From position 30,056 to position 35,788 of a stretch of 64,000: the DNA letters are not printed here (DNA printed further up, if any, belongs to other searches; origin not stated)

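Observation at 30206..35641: Single 1811-aa exported protein combining three putative catalytic modules (GH106-like glycosidase - sulfatase - beta-propeller GH-like)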

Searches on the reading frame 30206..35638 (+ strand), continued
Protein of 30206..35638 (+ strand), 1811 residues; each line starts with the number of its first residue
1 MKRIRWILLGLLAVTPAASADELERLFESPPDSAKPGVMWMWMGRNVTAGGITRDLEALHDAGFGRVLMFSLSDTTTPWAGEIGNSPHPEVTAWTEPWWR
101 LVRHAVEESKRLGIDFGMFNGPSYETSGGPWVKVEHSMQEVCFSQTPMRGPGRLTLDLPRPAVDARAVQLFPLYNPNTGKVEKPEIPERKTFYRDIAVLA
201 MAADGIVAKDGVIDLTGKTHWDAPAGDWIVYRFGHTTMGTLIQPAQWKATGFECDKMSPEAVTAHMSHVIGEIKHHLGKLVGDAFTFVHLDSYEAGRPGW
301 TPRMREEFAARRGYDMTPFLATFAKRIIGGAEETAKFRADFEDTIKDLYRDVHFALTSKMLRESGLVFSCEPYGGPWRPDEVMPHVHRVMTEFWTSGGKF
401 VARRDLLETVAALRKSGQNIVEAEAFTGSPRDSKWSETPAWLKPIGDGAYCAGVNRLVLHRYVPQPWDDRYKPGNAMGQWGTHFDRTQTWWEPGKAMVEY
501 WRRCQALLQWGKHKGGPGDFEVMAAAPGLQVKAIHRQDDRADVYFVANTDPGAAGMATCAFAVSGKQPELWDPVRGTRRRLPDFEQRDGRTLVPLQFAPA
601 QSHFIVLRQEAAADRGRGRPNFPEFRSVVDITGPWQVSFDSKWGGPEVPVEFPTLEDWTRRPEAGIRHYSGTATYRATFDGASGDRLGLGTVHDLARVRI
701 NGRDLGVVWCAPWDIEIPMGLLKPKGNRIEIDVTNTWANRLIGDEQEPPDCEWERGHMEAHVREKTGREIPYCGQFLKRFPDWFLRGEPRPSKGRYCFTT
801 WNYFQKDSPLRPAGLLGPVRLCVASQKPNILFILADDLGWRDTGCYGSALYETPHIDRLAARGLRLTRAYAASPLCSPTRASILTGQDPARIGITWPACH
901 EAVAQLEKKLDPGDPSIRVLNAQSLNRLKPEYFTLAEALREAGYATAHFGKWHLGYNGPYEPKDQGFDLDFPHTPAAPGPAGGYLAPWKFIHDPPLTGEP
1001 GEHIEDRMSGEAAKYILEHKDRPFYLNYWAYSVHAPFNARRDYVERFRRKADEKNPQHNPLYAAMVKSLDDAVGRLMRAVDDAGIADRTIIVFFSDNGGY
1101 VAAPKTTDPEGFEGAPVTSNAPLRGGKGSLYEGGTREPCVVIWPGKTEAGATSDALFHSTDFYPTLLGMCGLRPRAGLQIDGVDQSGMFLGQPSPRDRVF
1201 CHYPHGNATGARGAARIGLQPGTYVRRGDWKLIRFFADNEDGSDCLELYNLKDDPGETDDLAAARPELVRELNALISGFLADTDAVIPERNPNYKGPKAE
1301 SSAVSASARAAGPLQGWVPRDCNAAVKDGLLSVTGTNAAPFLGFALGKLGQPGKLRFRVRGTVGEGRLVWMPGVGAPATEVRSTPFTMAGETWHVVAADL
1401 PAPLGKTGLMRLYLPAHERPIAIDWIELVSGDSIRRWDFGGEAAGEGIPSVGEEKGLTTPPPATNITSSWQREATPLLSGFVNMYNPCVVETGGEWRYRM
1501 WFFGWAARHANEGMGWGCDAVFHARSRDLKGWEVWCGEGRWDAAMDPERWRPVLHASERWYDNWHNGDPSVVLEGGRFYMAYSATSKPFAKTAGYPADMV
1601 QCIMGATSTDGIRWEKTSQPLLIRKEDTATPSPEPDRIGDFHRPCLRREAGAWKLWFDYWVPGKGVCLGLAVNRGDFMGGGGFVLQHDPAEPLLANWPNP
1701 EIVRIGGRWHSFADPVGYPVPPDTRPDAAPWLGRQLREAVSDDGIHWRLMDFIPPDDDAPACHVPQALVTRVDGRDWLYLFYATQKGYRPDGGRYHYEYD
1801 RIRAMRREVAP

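Call 49: find_encoding_contigs(protein=P0004, flank=8000, max_places=2)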
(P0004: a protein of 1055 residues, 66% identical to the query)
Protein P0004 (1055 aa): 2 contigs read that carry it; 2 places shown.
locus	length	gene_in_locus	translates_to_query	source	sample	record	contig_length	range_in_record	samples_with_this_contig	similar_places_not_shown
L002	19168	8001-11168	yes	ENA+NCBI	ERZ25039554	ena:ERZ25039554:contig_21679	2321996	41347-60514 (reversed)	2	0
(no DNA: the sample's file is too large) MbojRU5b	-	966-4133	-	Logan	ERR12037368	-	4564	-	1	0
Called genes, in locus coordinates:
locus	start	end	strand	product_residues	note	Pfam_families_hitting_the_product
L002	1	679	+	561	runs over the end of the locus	PF03460:NIR_SIR_ferr, PF01077:NIR_SIR, PF03460:NIR_SIR_ferr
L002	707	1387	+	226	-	PF01507:PAPS_reduct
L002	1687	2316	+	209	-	PF01507:PAPS_reduct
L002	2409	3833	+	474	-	PF01569:PAP2, PF22778:VCPO_2nd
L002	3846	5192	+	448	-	PF00009:GTP_EFTU, PF22594:GTP-eEF1A_C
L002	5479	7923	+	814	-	PF22842:Pel9A-like_beta_helix, PF13229:Beta_helix, PF13180:PDZ_2 (weak), PF17820:PDZ_6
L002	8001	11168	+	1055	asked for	PF17132:Glyco_hydro_106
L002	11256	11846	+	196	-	PF01066:CDP-OH_P_transf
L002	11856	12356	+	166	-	PF04608:PgpA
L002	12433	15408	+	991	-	-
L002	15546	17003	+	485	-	PF00171:Aldedh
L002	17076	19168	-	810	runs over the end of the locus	PF17804:TSP_NTD, PF00595:PDZ, PF17820:PDZ_6 (weak), PF03572:Peptidase_S41, PF11818:DUF3340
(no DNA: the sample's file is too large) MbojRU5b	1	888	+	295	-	?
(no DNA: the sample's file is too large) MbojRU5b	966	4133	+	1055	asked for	PF17132:Glyco_hydro_106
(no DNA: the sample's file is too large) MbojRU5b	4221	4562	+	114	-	?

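Call 62: find_related_loci(query=window:30206-35638:+, collection=genome_contigs, flank=6000)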
Query window:30206-35638:+ (1811 aa) in genome_contigs; peptide patterns used: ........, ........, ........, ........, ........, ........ (x = any residue, [..] = any of these).
99 stretches matched a pattern; 88 encode a relative of the query (tblastn E <= 1e-3); the best 80 are kept; 80 distinct loci.
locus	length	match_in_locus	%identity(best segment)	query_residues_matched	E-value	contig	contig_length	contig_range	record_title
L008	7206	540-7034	72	805-1811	0e+0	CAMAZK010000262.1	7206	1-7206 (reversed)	MAG: Akkermansia muciniphila isolate MiH-14oct19-163 genome assembly, contig: MiH-14oct19-C22978, whole genome shotgun s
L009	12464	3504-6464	72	825-1811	0e+0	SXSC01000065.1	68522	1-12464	MAG: Opitutaceae bacterium isolate F1-140-MAGs074 F1-140__c104553, whole genome shotgun sequence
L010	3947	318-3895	72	825-1811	0e+0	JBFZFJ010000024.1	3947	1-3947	MAG: Verrucomicrobiales bacterium isolate PPR_0612 k121_1264025, whole genome shotgun sequence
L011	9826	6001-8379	73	20-823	0e+0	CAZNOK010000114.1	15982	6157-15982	MAG TPA_asm: uncultured Verrucomicrobiota bacterium isolate SRP098346_co1_451 genome assembly, contig: NODE_3891_length_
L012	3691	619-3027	66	11-821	0e+0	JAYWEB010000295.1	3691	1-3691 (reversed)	MAG: Chthoniobacter sp. isolate GL97_DN_concoct_74_sub GL97_DN_concoct_74_sub_294, whole genome shotgun sequence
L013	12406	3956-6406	64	2-825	0e+0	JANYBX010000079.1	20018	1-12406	MAG: Opitutia bacterium isolate 336R_metabinner_101 336R_k141_703210, whole genome shotgun sequence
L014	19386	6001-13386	64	7-1272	0e+0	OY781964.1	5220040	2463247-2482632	MAG: Armatimonadota bacterium isolate 4fa1d893-657a-425b-bdcb-33dea01a3015 genome assembly, chromosome: 1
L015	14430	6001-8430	61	15-827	0e+0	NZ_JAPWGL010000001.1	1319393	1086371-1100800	Pedobacter rhodius strain SJ11 contig1, whole genome shotgun sequence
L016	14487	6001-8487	59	1-827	0e+0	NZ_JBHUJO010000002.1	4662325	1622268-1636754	Pedobacter mendelii strain CCM 8685 contig_2, whole genome shotgun sequence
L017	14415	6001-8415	59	19-827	0e+0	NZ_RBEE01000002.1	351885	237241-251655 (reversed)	Pedobacter jejuensis strain TNB23 contig002, whole genome shotgun sequence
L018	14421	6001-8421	58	17-827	0e+0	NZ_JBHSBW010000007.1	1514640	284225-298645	Pedobacter lithocola strain CCM 8691 platanus_K_25_97_8, whole genome shotgun sequence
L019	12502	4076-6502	59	11-823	0e+0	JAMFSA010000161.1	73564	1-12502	MAG: Mucilaginibacter xinganensis isolate NGEE_A_bin37 k127_1235175, whole genome shotgun sequence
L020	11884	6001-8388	60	25-821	0e+0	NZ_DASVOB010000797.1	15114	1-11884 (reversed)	MAG: Mucilaginibacter sp. isolate SMAG_U3142 k141_796863, whole genome shotgun sequence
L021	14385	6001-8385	59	25-822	0e+0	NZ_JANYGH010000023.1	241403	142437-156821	MAG: Mucilaginibacter sp. isolate 341R_metabinner_11 341R_k141_862065, whole genome shotgun sequence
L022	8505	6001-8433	59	12-822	0e+0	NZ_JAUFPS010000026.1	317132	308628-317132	Mucilaginibacter flavus strain CECT 7857 soapdenovo_K_83_26, whole genome shotgun sequence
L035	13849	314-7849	81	494-1811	0e+0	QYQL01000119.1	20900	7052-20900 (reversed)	MAG: Verrucomicrobiaceae bacterium isolate PowLak16_MAG3 c_000000023275, whole genome shotgun sequence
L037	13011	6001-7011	68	1470-1811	3e-143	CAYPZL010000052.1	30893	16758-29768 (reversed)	MAG TPA_asm: uncultured Pirellulales bacterium isolate SRP338002_co1_156 genome assembly, contig: NODE_1348_length_30893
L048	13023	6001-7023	61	1467-1811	5e-128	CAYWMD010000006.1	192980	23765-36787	MAG TPA_asm: uncultured Bifidobacteriaceae bacterium isolate SRP292972_co2_226 genome assembly, contig: NODE_50_length_1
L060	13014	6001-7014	54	1468-1811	2e-102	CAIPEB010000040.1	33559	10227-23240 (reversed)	MAG: uncultured Planctomycetaceae bacterium isolate LaPlata-15m-b_bin-253 genome assembly, contig: bin-253:040/789, whol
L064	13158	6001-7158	46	1457-1810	2e-87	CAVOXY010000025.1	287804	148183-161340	MAG: uncultured Planctomycetota bacterium isolate MFD09964.bin.2.83 genome assembly, contig: contig_26827, whole genome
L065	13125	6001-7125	46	1470-1811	3e-87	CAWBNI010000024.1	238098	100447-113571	MAG: uncultured Bacteroidales bacterium isolate MFD01299.bin.2.127 genome assembly, contig: contig_36661, whole genome s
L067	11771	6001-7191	44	1453-1809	7e-86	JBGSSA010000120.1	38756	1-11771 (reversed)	MAG: Bacteroidales bacterium isolate JTS-AC371 k141_382741, whole genome shotgun sequence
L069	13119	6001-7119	45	1470-1809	2e-85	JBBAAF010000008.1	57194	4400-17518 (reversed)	MAG: Bacteroidales bacterium isolate SO_2017_GW3_35 scaffold_471_c1_OW296A_2017, whole genome shotgun sequence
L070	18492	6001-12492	46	15-1809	8e-85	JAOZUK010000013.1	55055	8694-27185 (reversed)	MAG: Bacteroidales bacterium isolate GMC8.maxbin2.069_sub GMC8_175_length_55055_cov_29.276891, whole genome shotgun sequ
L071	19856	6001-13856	45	7-1809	8e-84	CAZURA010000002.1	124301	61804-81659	MAG TPA_asm: uncultured Bacteroides sp. isolate SRP077602_co5_373 genome assembly, contig: NODE_391_length_124301_cov_6.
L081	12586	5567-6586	43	1467-1809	7e-68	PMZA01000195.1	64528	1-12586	MAG: Armatimonadetes bacterium isolate fen_943 73.20110800_E3D.109_contig_6469, whole genome shotgun sequence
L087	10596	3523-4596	39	1464-1811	1e-56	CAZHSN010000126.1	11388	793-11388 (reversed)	MAG TPA_asm: uncultured bacterium isolate binchicken_co168_192 genome assembly, contig: NODE_9684_length_11388_cov_5.941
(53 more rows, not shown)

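Call 68: search_protein_families(library=pfam, proteins=[L071:5188-6720:+, L071:6749-8158:+, L071:8218-9525:+, L071:13869-15548:+, L070:10485-11192:+, L070:12620-13900:+, L011:8310-9614:+, L009:303-3362:+], max_evalue=0.001)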
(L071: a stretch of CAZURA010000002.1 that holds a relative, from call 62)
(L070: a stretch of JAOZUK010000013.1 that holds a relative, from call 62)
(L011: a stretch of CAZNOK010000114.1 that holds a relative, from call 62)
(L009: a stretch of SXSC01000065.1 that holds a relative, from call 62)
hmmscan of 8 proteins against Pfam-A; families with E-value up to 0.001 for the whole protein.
L071:5188-6720:+ (511 aa): 4 families
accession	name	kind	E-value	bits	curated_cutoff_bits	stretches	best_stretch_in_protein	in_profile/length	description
PF00884.28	Sulfatase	-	1.7e-48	165.9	25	1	24-364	1-300/301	Sulfatase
PF16347.10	SGSH_C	-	1.8e-11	44.9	29.3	1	325-468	13-146/154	N-sulphoglucosamine sulphohydrolase, C-terminal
PF01663.27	Phosphodiest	-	5.6e-09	36.5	23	1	42-308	17-220/342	Type I phosphodiesterase / nucleotide pyrophosphatase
PF02995.22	DUF229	-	8.6e-05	21.8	25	1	271-316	305-350/496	Protein of unknown function (DUF229)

L071:6749-8158:+ (470 aa): 3 families
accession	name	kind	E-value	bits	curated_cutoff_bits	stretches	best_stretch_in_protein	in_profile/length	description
PF02952.23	Fucose_iso_C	-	2.8e-05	24.2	29.3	1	376-467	42-140/143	L-fucose isomerase, C-terminal domain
PF11762.14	Arabinose_Iso_C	-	3.8e-05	23.9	25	1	327-464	2-143/144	L-arabinose isomerase C-terminal domain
PF24856.1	AraA_central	-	0.00011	23.1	24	1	199-274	21-101/148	L-arabinose isomerase central domain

L071:8218-9525:+ (436 aa): 0 families

L071:13869-15548:+ (560 aa): 4 families
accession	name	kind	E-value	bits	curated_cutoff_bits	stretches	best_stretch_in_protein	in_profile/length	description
PF00754.31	F5_F8_type_C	-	6.1e-18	65.6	28.2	1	318-451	4-127/127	F5/8 type C domain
PF22633.2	F5_F8_type_C_2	-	8.7e-11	42.7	27.8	1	330-431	1-91/91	NedA-like, galactose-binding domain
PF00251.26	Glyco_hydro_32N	-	2.6e-09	37.5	22.1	1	93-288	9-195/307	Glycosyl hydrolases family 32 N-terminal domain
PF18962.6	Por_Secre_tail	-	4.6e-05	24.1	27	1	477-513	2-35/75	Secretion system C-terminal sorting domain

L070:10485-11192:+ (236 aa): 4 families
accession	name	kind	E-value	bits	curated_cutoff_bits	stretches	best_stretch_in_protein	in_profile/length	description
PF00106.31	adh_short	-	2.1e-54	184.4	26.6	1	2-194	1-193/195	short chain dehydrogenase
PF13561.12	adh_short_C2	-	4.3e-42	144.7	27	1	8-218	1-221/236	Enoyl-(Acyl carrier protein) reductase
PF23441.1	SDR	-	6.5e-13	49.1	27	1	4-188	10-199/258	SDR-like rossmann domain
PF08659.16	KR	-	1.4e-11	45.1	22.6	1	3-164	2-163/180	KR domain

L070:12620-13900:+ (427 aa): 2 families
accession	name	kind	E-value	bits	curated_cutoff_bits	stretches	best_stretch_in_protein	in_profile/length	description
PF13378.12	MR_MLE_C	-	1.5e-42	146.2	29.4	1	211-425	8-215/219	Enolase C-terminal domain-like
PF02746.21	MR_MLE_N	-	7.2e-19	68.6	22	1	106-193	30-117/117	Mandelate racemase / muconate lactonizing enzyme, N-terminal domain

L011:8310-9614:+ (435 aa): 1 family
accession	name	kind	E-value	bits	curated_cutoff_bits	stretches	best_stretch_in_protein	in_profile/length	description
PF13088.12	BNR_2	-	9.2e-07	28.9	31.4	0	209-357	108-240/277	BNR repeat-like domain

L009:303-3362:+ (1020 aa): 0 families
